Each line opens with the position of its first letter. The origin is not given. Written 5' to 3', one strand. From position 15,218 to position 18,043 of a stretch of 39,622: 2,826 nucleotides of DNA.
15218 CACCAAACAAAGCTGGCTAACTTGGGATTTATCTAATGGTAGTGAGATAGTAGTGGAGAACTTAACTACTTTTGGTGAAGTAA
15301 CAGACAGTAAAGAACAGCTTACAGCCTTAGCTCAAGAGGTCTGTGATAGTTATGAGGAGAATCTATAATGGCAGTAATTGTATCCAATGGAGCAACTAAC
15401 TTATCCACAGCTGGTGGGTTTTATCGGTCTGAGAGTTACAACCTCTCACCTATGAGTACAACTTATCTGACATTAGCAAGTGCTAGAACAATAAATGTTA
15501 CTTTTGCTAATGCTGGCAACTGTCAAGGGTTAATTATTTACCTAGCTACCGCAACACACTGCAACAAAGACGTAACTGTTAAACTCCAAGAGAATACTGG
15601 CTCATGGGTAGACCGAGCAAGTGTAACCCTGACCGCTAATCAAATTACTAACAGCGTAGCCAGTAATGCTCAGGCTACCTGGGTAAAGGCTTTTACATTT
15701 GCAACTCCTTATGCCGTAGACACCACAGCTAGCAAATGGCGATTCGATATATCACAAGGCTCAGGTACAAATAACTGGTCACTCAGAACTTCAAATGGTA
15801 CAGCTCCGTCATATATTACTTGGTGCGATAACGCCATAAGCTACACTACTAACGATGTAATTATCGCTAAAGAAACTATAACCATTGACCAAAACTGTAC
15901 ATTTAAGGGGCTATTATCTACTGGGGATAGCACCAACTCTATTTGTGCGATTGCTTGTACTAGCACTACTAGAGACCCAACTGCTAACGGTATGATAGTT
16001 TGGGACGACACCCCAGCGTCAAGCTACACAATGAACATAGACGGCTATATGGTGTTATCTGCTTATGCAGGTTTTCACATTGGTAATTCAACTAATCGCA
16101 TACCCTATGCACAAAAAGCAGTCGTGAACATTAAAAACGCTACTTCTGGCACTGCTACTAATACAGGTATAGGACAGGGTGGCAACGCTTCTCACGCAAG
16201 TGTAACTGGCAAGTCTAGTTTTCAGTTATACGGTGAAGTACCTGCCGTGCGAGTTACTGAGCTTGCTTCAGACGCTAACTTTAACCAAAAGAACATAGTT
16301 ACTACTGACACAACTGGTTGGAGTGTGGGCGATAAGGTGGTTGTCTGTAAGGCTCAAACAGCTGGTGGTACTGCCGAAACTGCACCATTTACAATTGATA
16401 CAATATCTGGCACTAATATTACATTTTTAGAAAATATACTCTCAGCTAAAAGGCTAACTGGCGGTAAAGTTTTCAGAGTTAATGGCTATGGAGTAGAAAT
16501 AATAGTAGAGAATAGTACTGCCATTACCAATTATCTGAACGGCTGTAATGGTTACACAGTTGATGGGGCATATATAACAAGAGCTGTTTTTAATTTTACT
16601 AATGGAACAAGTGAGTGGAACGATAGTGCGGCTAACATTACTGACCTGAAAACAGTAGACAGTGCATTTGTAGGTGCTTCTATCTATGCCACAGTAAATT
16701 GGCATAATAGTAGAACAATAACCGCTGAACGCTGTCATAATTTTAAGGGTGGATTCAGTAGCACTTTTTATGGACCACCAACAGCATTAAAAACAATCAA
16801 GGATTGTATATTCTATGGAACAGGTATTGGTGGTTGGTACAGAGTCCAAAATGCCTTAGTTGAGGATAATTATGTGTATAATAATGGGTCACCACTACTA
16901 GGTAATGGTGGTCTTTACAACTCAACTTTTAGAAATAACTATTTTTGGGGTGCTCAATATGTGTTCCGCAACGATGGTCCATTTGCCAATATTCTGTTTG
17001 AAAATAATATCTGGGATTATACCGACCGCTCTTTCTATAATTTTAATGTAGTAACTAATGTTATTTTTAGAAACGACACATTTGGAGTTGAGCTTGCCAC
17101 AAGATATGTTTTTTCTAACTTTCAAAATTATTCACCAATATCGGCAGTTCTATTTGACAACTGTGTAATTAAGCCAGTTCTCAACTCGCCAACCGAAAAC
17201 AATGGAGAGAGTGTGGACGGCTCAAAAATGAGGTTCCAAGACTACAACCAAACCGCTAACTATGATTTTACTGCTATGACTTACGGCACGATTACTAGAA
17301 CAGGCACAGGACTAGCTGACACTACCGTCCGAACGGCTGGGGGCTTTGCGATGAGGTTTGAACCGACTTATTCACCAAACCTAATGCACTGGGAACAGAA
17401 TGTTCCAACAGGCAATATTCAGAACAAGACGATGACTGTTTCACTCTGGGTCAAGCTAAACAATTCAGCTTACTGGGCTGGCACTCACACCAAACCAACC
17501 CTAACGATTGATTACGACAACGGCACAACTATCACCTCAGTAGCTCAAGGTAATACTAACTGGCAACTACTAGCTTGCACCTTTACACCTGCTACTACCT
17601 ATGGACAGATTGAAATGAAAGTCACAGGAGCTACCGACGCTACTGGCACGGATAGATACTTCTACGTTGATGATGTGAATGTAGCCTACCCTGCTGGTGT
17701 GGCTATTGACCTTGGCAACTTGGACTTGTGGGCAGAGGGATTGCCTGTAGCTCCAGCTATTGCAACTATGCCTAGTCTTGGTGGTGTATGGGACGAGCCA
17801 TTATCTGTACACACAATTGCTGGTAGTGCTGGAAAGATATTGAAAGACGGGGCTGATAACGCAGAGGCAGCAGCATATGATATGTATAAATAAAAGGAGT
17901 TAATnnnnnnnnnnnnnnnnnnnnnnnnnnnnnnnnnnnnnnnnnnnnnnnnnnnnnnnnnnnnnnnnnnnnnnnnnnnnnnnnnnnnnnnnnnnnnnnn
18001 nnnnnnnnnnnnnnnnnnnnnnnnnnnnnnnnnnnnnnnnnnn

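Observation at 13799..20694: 6.9-kb gene block inserted between portal and prohead protease in an otherwise canonical HK97-type head module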

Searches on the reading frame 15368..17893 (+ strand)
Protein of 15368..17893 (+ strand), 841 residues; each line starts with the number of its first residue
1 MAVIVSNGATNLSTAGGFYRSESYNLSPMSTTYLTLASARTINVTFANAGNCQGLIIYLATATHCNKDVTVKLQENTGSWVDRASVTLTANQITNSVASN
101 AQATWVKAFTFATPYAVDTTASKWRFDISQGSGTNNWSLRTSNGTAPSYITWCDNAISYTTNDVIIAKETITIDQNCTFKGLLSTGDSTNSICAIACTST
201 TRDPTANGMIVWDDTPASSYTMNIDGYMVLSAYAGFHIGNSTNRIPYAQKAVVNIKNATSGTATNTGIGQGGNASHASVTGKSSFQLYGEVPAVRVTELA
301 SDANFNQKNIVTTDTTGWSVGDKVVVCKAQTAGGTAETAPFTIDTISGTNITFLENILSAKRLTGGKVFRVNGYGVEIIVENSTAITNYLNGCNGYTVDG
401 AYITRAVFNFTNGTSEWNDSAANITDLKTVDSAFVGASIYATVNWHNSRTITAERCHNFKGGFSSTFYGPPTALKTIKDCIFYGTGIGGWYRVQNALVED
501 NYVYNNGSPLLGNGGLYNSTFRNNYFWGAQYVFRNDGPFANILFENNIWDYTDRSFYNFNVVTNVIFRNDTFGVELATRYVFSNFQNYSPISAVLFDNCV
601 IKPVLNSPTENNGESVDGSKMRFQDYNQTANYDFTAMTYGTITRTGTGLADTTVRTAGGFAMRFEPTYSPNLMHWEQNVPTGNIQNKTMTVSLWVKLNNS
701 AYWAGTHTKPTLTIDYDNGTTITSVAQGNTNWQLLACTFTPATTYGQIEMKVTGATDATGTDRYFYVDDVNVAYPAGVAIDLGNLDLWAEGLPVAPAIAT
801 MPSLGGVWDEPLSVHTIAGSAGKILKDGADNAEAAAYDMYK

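Call 4: search_protein_families(library=pfam, proteins=[window:15368-17893:+], max_evalue=0.1)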
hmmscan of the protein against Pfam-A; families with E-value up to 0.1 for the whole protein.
window:15368-17893:+ (841 aa): 1 family
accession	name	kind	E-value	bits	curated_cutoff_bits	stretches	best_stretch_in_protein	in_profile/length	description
PF03319.19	EutN_CcmL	-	0.094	13.7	25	0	296-345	27-76/83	Ethanolamine utilisation protein EutN/carboxysome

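Call 5: search_protein_families(library=phrogs, proteins=[window:15368-17893:+], max_evalue=0.01)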
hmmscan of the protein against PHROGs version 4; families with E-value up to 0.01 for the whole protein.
window:15368-17893:+ (841 aa): 0 families

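Call 8: search_dna_similar(query=window:15368-17893:+, collection=phages, mode=protein, max_rows=25, max_evalue=0.001)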
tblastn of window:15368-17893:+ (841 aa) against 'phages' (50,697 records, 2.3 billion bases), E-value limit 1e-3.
Records with a match: 1; places in all: 1; records where one place covers at least 80% of the query: 0.
Best place of each record, by identity: <60% 1.
By first word of the organism name: Methanobacterium 1.
By host as written in the record: Methanothermobacter thermautotrophicus 1.
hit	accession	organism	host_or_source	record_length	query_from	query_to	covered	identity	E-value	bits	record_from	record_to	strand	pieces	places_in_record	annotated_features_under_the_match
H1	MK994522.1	Methanobacterium virus PhiF1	Methanothermobacter thermautotrophicus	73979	230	443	25%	27.0%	4e-4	50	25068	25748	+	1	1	hypothetical protein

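Call 10: find_related_loci(query=window:15368-17893:+, collection=viral_contigs, flank=10000)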
Query window:15368-17893:+ (841 aa) in viral_contigs; peptide patterns used: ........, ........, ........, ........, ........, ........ (x = any residue, [..] = any of these).
23 stretches matched a pattern; 22 encode a relative of the query (tblastn E <= 1e-3); 21 distinct loci.
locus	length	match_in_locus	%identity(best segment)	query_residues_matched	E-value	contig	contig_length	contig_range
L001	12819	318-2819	89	1-833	0e+0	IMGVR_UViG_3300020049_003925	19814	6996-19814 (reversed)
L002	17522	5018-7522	72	1-834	0e+0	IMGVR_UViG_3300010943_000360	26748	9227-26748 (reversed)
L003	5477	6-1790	92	242-836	0e+0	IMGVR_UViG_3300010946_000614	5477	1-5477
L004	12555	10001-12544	67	1-841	0e+0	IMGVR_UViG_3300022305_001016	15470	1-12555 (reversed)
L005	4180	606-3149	67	1-841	0e+0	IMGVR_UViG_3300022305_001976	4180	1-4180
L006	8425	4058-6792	62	1-826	0e+0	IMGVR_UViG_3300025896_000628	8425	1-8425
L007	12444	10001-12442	62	1-807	0e+0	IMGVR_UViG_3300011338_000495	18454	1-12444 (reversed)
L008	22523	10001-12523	55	1-829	0e+0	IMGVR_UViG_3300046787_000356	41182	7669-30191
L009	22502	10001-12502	90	1-833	0e+0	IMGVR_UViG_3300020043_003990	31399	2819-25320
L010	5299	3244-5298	61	12-690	0e+0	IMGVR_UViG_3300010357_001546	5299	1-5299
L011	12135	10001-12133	59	1-704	0e+0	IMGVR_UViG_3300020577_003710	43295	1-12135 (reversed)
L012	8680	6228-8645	53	1-794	0e+0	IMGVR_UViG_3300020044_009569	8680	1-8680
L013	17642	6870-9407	44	1-836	0e+0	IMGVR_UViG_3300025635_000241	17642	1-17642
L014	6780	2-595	97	644-841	2e-122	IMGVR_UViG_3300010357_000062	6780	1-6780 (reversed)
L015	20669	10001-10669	86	618-841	2e-114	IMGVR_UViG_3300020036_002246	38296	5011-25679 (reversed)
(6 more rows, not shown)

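Call 14: find_homologous_proteins(query=window:15368-17893:+)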
Query window:15368-17893:+ (841 aa): 169 proteins with E <= 0.001 among 8000 candidates; the best 120 are listed.
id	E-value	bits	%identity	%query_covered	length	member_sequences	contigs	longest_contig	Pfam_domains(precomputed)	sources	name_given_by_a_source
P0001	0.0e+0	1907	100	100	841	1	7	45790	-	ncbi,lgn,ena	-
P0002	0.0e+0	1689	89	99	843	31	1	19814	-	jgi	-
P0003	0.0e+0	1643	86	99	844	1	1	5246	-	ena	-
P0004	0.0e+0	1622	86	99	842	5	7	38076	-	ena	-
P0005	0.0e+0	1619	85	99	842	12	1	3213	-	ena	-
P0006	0.0e+0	1609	85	99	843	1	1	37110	-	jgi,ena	-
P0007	0.0e+0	1605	85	99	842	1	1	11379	-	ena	-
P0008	0.0e+0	1603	84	99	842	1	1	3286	-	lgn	-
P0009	0.0e+0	1592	85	98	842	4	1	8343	-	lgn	-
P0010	0.0e+0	1589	85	98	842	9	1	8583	-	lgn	-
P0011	0.0e+0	1480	78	99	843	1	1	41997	-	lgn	-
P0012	0.0e+0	1335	72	99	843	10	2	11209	-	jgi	-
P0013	0.0e+0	1188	66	99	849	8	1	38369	-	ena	-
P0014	0.0e+0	1173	65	99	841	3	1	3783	-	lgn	-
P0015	0.0e+0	1169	97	62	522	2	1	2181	-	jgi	-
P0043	9.5e-246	836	49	98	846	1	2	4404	PF13229.13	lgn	-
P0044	7.0e-242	824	49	98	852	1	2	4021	PF13229.13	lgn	-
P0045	6.7e-240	817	49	98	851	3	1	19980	PF13229.13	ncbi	-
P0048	2.1e-235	802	48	98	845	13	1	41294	PF13229.13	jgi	-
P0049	1.5e-233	796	49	98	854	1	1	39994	PF13229.13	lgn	-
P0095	3.4e-121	424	36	98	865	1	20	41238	-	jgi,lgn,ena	-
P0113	9.5e-112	393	33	98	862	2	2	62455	-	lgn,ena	-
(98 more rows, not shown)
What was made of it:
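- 15368..17893 (+): g841, a tailspike/depolymerase-like protein. Domains: N-terminal beta-sandwich (aa 1-160), right-handed beta-helix (~170-620), CBM4/16-like jelly roll (~640-780), and a flexible tail with a terminal helix. Some homologues carry PF13229 (call 14).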

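Call 24: predict_structure(alignment_id=A1)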
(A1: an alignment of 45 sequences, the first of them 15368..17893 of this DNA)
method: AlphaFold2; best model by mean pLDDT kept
length: 841 residues; sequences in the alignment: 45
mean_pLDDT: 89.5   pTM: 0.83
mean pLDDT of the five models: 89.5, 89.0, 88.7, 87.9, 87.3
residues with pLDDT >= 90: 594; 70-90: 176; 50-70: 49; < 50: 22
segments of 3 or more residues with pLDDT < 50: 797-810, 837-841
pLDDT, mean of each block of 10 residues (from residue 1): 94 96 94 93 96 97 93 97 97 89 93 96 97 94 94 96 97 97 93 96 93 92 96 95 94 96 92 74 94 96 94 95 96 90 96 93 96 96 90 91 94 71 91 95 88 96 86 90 93 93 92 91 96 92 96 92 95 91 89 94 82 90 93 93 92 87 89 88 84 93 90 92 95 94 88 92 91 69 66 62 42 55 62 52 33
secondary structure, 60 per line:
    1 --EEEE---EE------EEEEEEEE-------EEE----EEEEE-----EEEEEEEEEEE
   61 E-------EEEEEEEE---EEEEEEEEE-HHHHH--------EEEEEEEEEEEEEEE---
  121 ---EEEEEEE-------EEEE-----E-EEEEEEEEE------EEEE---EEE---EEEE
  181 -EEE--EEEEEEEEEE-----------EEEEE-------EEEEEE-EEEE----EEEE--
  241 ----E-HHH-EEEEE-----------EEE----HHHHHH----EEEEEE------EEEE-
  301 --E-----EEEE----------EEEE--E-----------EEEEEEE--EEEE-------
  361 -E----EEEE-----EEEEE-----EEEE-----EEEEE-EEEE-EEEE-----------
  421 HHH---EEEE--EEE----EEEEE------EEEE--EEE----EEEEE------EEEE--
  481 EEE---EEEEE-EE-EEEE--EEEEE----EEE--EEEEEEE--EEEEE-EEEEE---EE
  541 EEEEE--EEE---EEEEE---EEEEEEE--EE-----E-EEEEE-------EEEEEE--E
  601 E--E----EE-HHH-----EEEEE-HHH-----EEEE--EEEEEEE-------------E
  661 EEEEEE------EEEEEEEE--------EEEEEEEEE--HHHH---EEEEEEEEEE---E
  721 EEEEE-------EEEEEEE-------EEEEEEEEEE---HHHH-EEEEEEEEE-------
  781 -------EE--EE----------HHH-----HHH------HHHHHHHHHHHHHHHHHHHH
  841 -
elements in order (helices of 4 or more, strands of 3 or more residues): E3-6 E18-25 E33-35 E40-44 E50-61 E69-76 E80-88 H90-94 E103-117 E124-130 E138-141 E149-157 E164-167 E171-173 E177-180 E182-184 E187-196 E208-212 E220-225 E227-230 E235-238 E251-255 E267-269 H274-279 E284-289 E296-299 E309-312 E323-326 E341-347 E350-353 E367-370 E376-380 E386-389 E395-399 E401-404 E406-409 E427-430 E433-435 E440-444 E451-454 E457-459 E464-468 E475-478 E481-483 E487-491 E496-499 E502-506 E511-513 E516-522 E525-529 E531-535 E539-545 E548-550 E554-558 E562-568 E580-584 E592-597 E620-624 E634-637 E640-646 E660-666 E673-680 E689-697 H700-703 E707-716 E720-725 E733-739 E747-756 H760-763 E765-773 H821-840
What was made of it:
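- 15368..17893 (+): AlphaFold2 pLDDT 89.5, pTM 0.83 (call 24).
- Checked: g841: the AlphaFold2 model (pLDDT 89.5, call 24) confirms a beta-helix.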

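Call 26: fold_search(model_id=the predicted structure, library=pdb)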
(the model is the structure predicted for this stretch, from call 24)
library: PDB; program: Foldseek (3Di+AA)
matches with E <= 10: 1374; with E <= 0.001: 26
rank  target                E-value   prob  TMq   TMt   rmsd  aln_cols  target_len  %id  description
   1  4ru5_C                8.8e-10  1.00  0.19  0.24  15.7       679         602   11  Crystal Structure of the Pseudomonas phage phi297 tailspike gp61 (released 2015-11-18)
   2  4ru5_A                3.0e-09  1.00  0.18  0.22  16.1       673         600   12  Crystal Structure of the Pseudomonas phage phi297 tailspike gp61 (released 2015-11-18)
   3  9k4a_A                5.1e-08  1.00  0.22  0.27  19.7       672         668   10  Cryo-EM structure of depolymerase S2-4 from Klebsiella phage K64-1 (released 2026-03-25)
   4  4ru4_B                8.5e-08  1.00  0.16  0.20  18.4       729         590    8  Crystal structure of the tailspike protein gp49 from Pseudomonas phage LKA1 (released 2015-11-18)
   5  8yk2_A                9.3e-08  1.00  0.12  0.15  18.9       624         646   12  Blood group B alpha-1,3-galactosidase AgaBb from Bifidobacterium bifidum, construct T7-tag_24-700 (released 2024-07-10)
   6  5w6h_A                1.9e-07  1.00  0.13  0.15  17.4       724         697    8  Crystal structure of Bacteriophage CBA120 tailspike protein 4 enzymatically active domain (TSP4dN, orf213) (released 2018-10-24)
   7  7w1c_A                3.2e-07  1.00  0.16  0.20  19.9       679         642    9  Crystal structure of Klebsiella pneumoniae K1 capsule-specific polysaccharide lyase in a P1 crystal form (released 2022-05-18)
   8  7w1c_B                3.8e-07  1.00  0.17  0.21  19.8       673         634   10  Crystal structure of Klebsiella pneumoniae K1 capsule-specific polysaccharide lyase in a P1 crystal form (released 2022-05-18)
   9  5zru_A                4.4e-07  1.00  0.15  0.20  20.6       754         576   10  Crystal structure of Agl-KA catalytic domain (released 2019-10-23)
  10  4ru4_A                5.0e-07  1.00  0.17  0.21  19.0       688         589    9  Crystal structure of the tailspike protein gp49 from Pseudomonas phage LKA1 (released 2015-11-18)
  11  8iqe_A                7.6e-07  1.00  0.14  0.18  16.4       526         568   12  Crystal structure of tetrameric K2-2 TSP (released 2024-02-21)
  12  7w1d_D                8.0e-07  1.00  0.16  0.19  19.7       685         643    9  Crystal structure of Klebsiella pneumoniae K1 capsule-specific polysaccharide lyase in a C2 crystal form (released 2022-05-18)
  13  9beh_A                2.2e-06  0.99  0.12  0.15  21.1       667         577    9  Structure of GH110A in complex with galactose-6-sulfate (released 2025-08-27)
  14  7c7d_A                2.6e-06  1.00  0.19  0.28  20.6       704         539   11  Crystal structure of the catalytic unit of thermostable GH87 alpha-1,3-glucanase from Streptomyces thermodiastaticus s (released 2020-11-11)
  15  8iqe_C                2.6e-06  1.00  0.14  0.17  16.4       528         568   12  Crystal structure of tetrameric K2-2 TSP (released 2024-02-21)
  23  4d0q                  5.2e-04  1.00  0.11  0.48   4.1       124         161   14  Hyaluronan Binding Module of the Streptococcal Pneumoniae Hyaluronate Lyase (released 2014-08-06)
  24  2zez_C                6.3e-04  1.00  0.12  0.60   4.0       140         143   16  Family 16 Carbohydrate Binding Module-2 (released 2008-03-25)
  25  1gui_A                7.2e-04  1.00  0.11  0.50   7.7       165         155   17  CBM4 structure and function (released 2002-09-26)
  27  2zez_A                1.2e-03  1.00  0.12  0.60   4.0       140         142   16  Family 16 Carbohydrate Binding Module-2 (released 2008-03-25)
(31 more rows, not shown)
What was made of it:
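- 15368..17893 (+): Foldseek against PDB: phi297 gp61 at 9e-10, K64-1 S2-4, LKA1 gp49, CBA120 TSP4, and CBM16/CBM4 (call 26).
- On Phage tailspike/depolymerase (parallel beta-helix): Foldseek probability 1.0 to 4ru5, 9k4a, 4ru4 and 5w6h (calls 24, 26).
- On CBM4/CBM16-type carbohydrate-binding module: Matches to 2zez, 1gui and 4d0q, with target TM-score 0.5-0.6 and E 5e-4 to 1e-3 (call 26)
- Closest known: Phage tailspike depolymerases. Same: Foldseek probability 1.0, E 1e-9 to 1e-6 (call 26).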

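Call 27: search_solved_structures(query=A1, max_evalue=1)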
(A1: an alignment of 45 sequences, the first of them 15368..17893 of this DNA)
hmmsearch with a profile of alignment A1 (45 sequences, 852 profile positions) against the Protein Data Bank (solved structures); distinct sequences matched with E-value up to 1: 7.
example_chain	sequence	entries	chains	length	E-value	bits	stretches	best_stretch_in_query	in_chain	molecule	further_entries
9n71_B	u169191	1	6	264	0.0022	19.6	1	294-357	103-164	Tail tube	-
9beh_A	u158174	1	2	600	0.013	17.1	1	418-622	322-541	GH110A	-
7o84_A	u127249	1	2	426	0.019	16.6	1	426-551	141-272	Alginate lyase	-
7o7a_A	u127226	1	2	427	0.019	16.6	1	426-551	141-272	Aliginate lyase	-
9bev_A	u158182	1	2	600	0.034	15.8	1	420-622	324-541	GH110A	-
6mnt_A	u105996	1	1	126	0.12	13.9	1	310-359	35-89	Putative coat protein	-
7uia_C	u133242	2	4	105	0.57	11.7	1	466-538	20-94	SV2Ac | SV2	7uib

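Call 28: find_encoding_contigs(protein=P0001, flank=10000, max_places=6)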
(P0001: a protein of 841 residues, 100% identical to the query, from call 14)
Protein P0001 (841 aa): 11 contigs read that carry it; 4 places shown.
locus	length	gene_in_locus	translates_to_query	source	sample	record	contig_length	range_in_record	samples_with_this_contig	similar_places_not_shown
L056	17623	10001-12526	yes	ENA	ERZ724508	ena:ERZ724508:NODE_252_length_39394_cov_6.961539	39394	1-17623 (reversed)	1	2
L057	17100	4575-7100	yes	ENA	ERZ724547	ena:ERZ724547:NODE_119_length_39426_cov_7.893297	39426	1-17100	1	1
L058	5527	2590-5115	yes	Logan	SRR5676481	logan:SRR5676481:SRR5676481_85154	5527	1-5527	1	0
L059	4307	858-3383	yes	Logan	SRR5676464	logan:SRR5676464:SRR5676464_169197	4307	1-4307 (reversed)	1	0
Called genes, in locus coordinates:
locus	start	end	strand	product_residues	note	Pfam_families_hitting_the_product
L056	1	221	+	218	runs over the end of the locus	-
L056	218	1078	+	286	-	-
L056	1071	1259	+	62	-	-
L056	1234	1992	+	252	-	-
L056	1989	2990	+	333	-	-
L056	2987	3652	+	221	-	-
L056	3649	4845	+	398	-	PF02195:ParB_N, PF01555:N6_N4_Mtase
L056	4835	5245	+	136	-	PF18932:DUF5681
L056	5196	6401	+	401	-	PF03237:Terminase_6N, PF17289:Terminase_6C, PF17288:Terminase_3C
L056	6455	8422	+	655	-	PF04860:Phage_portal, PF04233:Phage_Mu_F (weak)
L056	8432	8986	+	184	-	PF05766:NinG (faint), PF01844:HNH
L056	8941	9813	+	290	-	-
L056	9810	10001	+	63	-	-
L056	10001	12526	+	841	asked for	-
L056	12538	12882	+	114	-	-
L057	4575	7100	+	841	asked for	-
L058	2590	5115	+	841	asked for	-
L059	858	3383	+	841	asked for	-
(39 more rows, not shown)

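Call 32: fold_search(model_id=the predicted structure, library=viral)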
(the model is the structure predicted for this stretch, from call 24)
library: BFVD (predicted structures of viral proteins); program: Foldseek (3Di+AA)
matches with E <= 10: 1757; with E <= 0.001: 109
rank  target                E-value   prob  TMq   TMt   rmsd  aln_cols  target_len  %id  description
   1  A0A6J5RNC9            2.4e-21  1.00  0.45  0.37   8.5       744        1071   14  Uncharacterized protein [uncultured Caudovirales phage]
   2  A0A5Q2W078            2.6e-19  1.00  0.32  0.43  11.7       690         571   14  (no name in the UniProt tables at hand)
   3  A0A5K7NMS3            4.6e-14  1.00  0.28  0.30  20.2       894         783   10  (no name in the UniProt tables at hand)
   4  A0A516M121            4.7e-13  1.00  0.33  0.32  15.3       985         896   10  (no name in the UniProt tables at hand)
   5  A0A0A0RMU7            1.5e-10  1.00  0.18  0.20  22.6       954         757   10  Tail spike protein [Bacillus phage Mater]
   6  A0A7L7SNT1            1.6e-10  1.00  0.13  0.12  22.4       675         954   11  (no name in the UniProt tables at hand)
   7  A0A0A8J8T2            1.8e-09  1.00  0.19  0.18  20.7       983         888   11  Depolymerase, capsule K1-specific [Klebsiella phage K64-1]
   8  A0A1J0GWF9            8.3e-09  1.00  0.14  0.15  19.6       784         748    9  (no name in the UniProt tables at hand)
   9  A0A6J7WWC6            2.5e-08  0.99  0.11  0.12  28.6       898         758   10  Uncharacterized protein [uncultured Caudovirales phage]
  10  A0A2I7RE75            2.6e-08  1.00  0.17  0.18  17.0       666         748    8  (no name in the UniProt tables at hand)
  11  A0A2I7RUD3            5.7e-08  1.00  0.15  0.14  21.2       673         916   10  (no name in the UniProt tables at hand)
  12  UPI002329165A         7.5e-08  1.00  0.15  0.15  20.0       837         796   10  (no name look-up for this kind of identifier)
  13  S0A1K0                8.2e-08  1.00  0.15  0.13  23.2      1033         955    9  Structural protein [Cellulophaga phage phi4:1]
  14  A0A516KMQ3            9.8e-08  1.00  0.14  0.21  15.8       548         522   10  Putative pectate lyase protein [Bacillus phage vB_BmeM-Goe8]
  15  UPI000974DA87         1.2e-07  1.00  0.16  0.19  18.4       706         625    9  (no name look-up for this kind of identifier)
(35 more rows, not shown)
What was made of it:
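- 15368..17893 (+): BFVD gave the same kinds of hit (call 32).
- Foldseek probability is 1.0 to phage tailspikes and depolymerases and to CBM4/16 (calls 24, 26, 32). All structural matches of g841 are tailspikes (calls 26, 32).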
